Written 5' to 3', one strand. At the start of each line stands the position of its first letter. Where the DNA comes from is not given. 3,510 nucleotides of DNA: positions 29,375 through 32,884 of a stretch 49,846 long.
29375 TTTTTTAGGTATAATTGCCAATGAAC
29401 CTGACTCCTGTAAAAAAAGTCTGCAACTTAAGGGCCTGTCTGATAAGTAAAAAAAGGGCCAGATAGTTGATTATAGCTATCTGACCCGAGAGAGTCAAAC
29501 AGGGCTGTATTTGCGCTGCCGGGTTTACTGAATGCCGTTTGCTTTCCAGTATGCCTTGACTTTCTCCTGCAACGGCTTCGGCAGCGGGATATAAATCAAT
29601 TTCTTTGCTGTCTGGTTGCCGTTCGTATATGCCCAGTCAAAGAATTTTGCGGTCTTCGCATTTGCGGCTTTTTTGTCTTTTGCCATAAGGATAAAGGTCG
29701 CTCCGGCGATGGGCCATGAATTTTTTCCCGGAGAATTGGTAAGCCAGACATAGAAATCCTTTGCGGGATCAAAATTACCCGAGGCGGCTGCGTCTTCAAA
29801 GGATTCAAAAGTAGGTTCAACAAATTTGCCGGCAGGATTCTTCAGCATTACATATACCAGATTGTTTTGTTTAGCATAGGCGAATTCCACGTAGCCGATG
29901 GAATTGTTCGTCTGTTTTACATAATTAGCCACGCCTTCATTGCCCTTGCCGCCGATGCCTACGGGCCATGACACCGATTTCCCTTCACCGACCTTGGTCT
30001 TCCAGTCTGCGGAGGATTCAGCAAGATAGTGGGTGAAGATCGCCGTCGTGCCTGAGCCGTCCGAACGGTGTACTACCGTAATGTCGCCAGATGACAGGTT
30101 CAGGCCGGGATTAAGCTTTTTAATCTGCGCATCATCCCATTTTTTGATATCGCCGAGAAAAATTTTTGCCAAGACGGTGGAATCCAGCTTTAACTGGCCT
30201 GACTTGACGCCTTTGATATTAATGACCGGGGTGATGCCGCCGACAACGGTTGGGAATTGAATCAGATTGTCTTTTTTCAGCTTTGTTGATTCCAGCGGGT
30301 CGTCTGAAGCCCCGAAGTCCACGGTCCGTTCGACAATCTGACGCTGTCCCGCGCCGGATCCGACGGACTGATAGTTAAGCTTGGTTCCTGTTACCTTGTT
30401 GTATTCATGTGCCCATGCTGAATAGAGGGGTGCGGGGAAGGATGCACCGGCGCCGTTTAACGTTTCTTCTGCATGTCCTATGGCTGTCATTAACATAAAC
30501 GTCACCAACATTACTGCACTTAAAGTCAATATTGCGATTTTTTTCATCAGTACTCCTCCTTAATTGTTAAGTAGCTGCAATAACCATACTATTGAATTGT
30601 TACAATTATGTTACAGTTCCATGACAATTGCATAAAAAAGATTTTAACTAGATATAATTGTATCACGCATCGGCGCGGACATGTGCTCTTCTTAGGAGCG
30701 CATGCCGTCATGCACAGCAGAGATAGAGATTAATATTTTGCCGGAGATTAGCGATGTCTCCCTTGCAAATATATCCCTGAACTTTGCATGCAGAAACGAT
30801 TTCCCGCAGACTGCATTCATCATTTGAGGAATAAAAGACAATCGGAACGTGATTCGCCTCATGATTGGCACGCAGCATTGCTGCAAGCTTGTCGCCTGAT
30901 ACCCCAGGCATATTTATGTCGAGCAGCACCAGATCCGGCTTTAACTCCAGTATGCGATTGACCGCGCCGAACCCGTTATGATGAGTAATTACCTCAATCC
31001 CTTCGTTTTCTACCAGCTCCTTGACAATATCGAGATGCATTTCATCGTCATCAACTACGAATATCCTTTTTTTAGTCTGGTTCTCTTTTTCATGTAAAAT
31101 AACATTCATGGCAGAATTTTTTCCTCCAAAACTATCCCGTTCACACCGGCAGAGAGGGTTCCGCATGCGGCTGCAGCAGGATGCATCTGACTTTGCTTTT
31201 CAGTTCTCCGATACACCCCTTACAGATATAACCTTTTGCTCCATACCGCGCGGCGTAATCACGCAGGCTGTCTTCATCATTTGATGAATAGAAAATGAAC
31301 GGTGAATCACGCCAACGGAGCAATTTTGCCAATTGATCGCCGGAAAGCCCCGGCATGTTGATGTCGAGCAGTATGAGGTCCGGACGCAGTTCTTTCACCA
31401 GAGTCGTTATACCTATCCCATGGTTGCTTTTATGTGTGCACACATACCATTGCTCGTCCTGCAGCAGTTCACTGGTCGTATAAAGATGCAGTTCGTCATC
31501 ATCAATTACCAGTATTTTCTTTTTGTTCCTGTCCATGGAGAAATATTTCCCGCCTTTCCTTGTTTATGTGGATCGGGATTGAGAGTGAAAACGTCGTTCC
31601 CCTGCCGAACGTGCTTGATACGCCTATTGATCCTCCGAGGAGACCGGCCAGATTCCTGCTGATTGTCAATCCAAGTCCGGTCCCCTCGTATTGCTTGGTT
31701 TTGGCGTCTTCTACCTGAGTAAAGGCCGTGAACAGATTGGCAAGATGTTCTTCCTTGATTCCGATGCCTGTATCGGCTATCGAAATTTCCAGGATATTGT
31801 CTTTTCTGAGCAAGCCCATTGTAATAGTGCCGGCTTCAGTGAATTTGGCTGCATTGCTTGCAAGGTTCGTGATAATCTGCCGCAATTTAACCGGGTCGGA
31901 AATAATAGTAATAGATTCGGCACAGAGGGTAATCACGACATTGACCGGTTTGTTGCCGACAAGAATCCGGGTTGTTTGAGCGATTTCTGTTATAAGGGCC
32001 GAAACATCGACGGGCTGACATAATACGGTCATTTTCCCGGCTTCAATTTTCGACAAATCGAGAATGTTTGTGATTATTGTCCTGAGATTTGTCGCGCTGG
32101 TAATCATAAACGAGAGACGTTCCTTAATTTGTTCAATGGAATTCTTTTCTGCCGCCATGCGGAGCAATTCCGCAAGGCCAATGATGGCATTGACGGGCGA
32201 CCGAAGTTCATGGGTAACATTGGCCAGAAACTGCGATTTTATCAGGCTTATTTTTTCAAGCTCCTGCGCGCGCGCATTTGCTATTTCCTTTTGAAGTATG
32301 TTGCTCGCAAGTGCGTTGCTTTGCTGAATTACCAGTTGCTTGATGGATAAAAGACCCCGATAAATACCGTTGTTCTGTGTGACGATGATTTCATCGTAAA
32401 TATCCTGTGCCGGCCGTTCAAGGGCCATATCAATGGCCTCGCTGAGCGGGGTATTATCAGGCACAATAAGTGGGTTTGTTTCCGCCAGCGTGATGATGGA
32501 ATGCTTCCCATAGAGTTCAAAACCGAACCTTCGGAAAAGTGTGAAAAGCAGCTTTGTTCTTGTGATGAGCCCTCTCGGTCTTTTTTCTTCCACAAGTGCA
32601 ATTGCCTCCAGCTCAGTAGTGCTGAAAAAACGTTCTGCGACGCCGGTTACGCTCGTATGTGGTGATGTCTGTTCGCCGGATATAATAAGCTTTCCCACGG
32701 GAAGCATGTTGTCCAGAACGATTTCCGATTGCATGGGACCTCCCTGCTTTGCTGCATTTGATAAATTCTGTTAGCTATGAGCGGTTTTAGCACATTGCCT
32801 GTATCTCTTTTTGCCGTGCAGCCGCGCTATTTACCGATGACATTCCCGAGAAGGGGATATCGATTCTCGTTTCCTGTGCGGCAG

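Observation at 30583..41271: Five promoters share an array of nnnTAAY heptamers phased exactly 11 bp apart and placed 10 nt upstream of a -10 hexamer: a candidate Pho-box regulon map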

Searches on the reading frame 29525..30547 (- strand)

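Call 7: search_protein_families(library=pfam, proteins=[window:29525-30547:-])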
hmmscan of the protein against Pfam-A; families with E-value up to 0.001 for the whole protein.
window:29525-30547:- (340 aa): 2 families
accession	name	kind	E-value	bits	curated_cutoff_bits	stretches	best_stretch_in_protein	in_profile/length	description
PF12849.12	PBP_like_2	-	6.8e-36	124.8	27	1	26-308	8-265/267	PBP superfamily domain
PF12727.12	PBP_like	-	6.3e-05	22.7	27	1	51-237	6-168/193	PBP superfamily domain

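Call 13: search_protein_families(library=ncbifam, proteins=[window:29525-30547:-])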
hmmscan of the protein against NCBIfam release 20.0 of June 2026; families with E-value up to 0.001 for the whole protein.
window:29525-30547:- (340 aa): 4 families
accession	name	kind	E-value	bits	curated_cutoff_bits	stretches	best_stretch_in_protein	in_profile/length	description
NF008171.0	PRK10918.1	equivalog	1.2e-118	396.1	339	1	6-337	5-336/346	phosphate ABC transporter substrate-binding protein PstS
TIGR00975.1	3a0107s03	equivalog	1.9e-115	385.3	205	1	30-336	1-313/315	phosphate ABC transporter substrate-binding protein PstS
TIGR02136.1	ptsS_2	subfamily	1.6e-26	93.2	206.6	1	1-252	1-246/295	phosphate ABC transporter substrate-binding protein PstS family protein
TIGR04505.1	PtsS_plasma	equivalog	2.5e-11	43.6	175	1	2-98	3-99/334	phosphate ABC transporter substrate-binding protein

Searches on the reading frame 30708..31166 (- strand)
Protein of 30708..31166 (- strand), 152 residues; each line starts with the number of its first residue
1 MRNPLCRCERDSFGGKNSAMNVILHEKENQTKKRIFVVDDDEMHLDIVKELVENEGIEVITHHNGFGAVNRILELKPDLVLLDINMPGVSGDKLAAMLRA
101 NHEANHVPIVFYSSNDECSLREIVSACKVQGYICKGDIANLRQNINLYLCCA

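Call 7: search_protein_families(library=pfam, proteins=[window:30708-31166:-])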
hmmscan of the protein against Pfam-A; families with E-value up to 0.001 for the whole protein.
window:30708-31166:- (152 aa): 1 family
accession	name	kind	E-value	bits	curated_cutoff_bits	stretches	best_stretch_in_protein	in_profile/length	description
PF00072.30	Response_reg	-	4.6e-20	72.3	30.2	1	35-145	1-110/111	Response regulator receiver domain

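Call 82: search_protein_families(library=ncbifam, proteins=[window:30708-31166:-], max_evalue=1e-10)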
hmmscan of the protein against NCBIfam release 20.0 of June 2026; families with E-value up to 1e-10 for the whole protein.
window:30708-31166:- (152 aa): 11 families
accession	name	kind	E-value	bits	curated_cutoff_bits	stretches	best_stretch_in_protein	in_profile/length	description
NF053854.1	RespRegPhoBBctds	equivalog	1.8e-13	50.4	270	1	35-116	1-81/225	two-component system response regulator PhoB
TIGR02154.1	PhoB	equivalog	2.9e-13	49.7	296.2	1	32-117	2-87/226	phosphate regulon transcriptional regulator PhoB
NF045717.1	DVU0259_DivK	exception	3.1e-13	49.9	160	1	32-114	2-84/117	DVU0259 family response regulator domain-containing protein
NF007135.0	PRK09581.1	equivalog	1e-12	47.7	474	1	34-116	4-86/457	PleD family two-component system response regulator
NF040689.1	MtrAB_MtrA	equivalog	1.8e-12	47.1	300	1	35-117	1-80/219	MtrAB system response regulator MtrA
NF007969.0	PRK10693.1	equivalog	2.2e-12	46.6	329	1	31-119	6-92/337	two-component system response regulator RssB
NF040534.1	resp_reg_YycF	equivalog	2.3e-12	46.7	340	1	33-117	1-82/231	response regulator YycF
NF008677.0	PRK11697.1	equivalog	5.2e-12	45.6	246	1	34-121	3-89/238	two-component system response regulator BtsR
NF007935.0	PRK10651.1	equivalog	9.4e-12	44.6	250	1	28-135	2-109/216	two-component system response regulator NarL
NF011874.0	PRK15347.1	equivalog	1.8e-11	42.9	852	1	34-136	692-796/921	two component system sensor kinase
NF001965.0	PRK00742.1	subfamily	2e-11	43.7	293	1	32-117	3-87/357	chemotaxis-specific protein-glutamate methyltransferase CheB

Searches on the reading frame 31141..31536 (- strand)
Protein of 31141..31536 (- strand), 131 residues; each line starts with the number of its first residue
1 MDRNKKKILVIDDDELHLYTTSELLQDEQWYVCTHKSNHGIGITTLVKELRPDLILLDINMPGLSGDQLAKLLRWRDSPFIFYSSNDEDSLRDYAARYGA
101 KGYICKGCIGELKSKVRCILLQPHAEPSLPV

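Call 7: search_protein_families(library=pfam, proteins=[window:31141-31536:-])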
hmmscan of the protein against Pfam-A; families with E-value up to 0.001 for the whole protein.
window:31141-31536:- (131 aa): 1 family
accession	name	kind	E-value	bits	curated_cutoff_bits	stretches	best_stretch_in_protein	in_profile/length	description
PF00072.30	Response_reg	-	4.1e-17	62.8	30.2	1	8-108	1-101/111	Response regulator receiver domain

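Call 82: search_protein_families(library=ncbifam, proteins=[window:31141-31536:-], max_evalue=1e-10)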
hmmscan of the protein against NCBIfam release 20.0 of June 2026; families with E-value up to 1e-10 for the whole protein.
window:31141-31536:- (131 aa): 2 families
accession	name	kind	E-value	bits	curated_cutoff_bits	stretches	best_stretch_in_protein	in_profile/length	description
NF011896.0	PRK15369.1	equivalog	1.3e-12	47.8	242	1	5-107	3-107/211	two component system response regulator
NF007935.0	PRK10651.1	equivalog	4.4e-11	42.4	250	1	3-107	4-110/216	two-component system response regulator NarL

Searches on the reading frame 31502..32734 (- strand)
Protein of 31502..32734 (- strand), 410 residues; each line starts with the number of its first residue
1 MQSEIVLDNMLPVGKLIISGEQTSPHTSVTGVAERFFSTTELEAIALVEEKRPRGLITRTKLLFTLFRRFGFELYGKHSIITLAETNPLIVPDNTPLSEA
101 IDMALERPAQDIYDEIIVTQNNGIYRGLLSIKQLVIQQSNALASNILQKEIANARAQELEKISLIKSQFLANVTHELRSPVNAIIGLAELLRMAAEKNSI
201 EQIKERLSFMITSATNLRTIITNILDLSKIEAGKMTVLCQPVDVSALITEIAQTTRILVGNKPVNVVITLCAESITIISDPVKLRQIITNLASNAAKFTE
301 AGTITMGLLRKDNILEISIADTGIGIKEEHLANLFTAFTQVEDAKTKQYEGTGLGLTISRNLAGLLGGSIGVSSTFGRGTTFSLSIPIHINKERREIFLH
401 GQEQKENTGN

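Call 7: search_protein_families(library=pfam, proteins=[window:31502-32734:-])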
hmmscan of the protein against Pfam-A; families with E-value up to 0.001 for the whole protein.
window:31502-32734:- (410 aa): 3 families
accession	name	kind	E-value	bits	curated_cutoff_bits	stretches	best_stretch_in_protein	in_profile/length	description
PF02518.31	HATPase_c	-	3.9e-27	95.3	26.4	1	280-388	2-109/111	Histidine kinase-, DNA gyrase B-, and HSP90-like ATPase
PF00512.31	HisKA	-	2e-16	60.2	26.9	1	166-233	2-66/66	His Kinase A (phospho-acceptor) domain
PF00571.33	CBS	-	1.9e-06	28.5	24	0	85-135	6-52/57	CBS domain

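Call 82: search_protein_families(library=ncbifam, proteins=[window:31502-32734:-], max_evalue=1e-10)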
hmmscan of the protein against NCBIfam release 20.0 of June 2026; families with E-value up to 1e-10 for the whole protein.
window:31502-32734:- (410 aa): 65 families (the best 25 are shown)
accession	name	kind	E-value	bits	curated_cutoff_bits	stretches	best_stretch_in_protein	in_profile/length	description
NF041947.1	LuxQ_Vibrio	equivalog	3.6e-59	200.5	1200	1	132-396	438-704/843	quorum-sensing autoinducer 2 sensor kinase/phosphatase LuxQ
NF038297.2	hybrid_HK_HrmK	equivalog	2.4e-58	198.3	725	1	149-398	218-467/607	hybrid histidine kinase/response regulator HrmK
TIGR02956.1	TMAO_torS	equivalog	3.7e-57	194.1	676.5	1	131-392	425-686/967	TMAO reductase system sensor histidine kinase/response regulator TorS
NF046044.1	PnpS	equivalog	2e-52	178.5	400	1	97-387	109-390/390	two-component system histidine kinase PnpS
NF008318.0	PRK11107.1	equivalog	2.4e-52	178.2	890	1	149-394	279-524/920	two-component sensor histidine kinase BarA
NF011874.0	PRK15347.1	equivalog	1.6e-51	175.3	852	1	150-392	383-618/921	two component system sensor kinase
NF008302.0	PRK11091.1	equivalog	7.9e-49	166.5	838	1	156-396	273-513/779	aerobic respiration two-component sensor histidine kinase ArcB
NF047874.1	MASE3_PAS_HK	subfamily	1.2e-48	166.4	560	1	154-395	386-632/655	MASE3 domain-containing sensor histidine kinase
TIGR02966.1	phoR_proteo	equivalog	1.6e-47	162.1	334.2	1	157-385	105-332/333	phosphate regulon sensor histidine kinase PhoR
NF008099.0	PRK10841.1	equivalog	1.7e-47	161.8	920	1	155-404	459-706/949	two-component system sensor histidine kinase RcsC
NF045901.1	HisKinLetSLeg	equivalog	9.5e-46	156.2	1650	1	159-388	286-518/906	two-component system sensor histidine kinase LetS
NF041832.1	near_NosP_CTERM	subfamily_domain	7.3e-45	153.6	400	1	163-396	4-233/370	NahK/ErcS family hybrid sensor histidine kinase/response regulator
NF008543.0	PRK11466.1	equivalog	6.7e-43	146.7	982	1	150-392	429-666/914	TMAO reductase system sensor histidine kinase/response regulator TorS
NF033092.0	HK_WalK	equivalog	7.7e-43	146.9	725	1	158-388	364-594/594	cell wall metabolism sensor histidine kinase WalK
NF047465.1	hybrid_HK_LvrA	exception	3.7e-42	144.3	1200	1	149-391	186-425/819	hybrid histidine kinase/response regulator LvrA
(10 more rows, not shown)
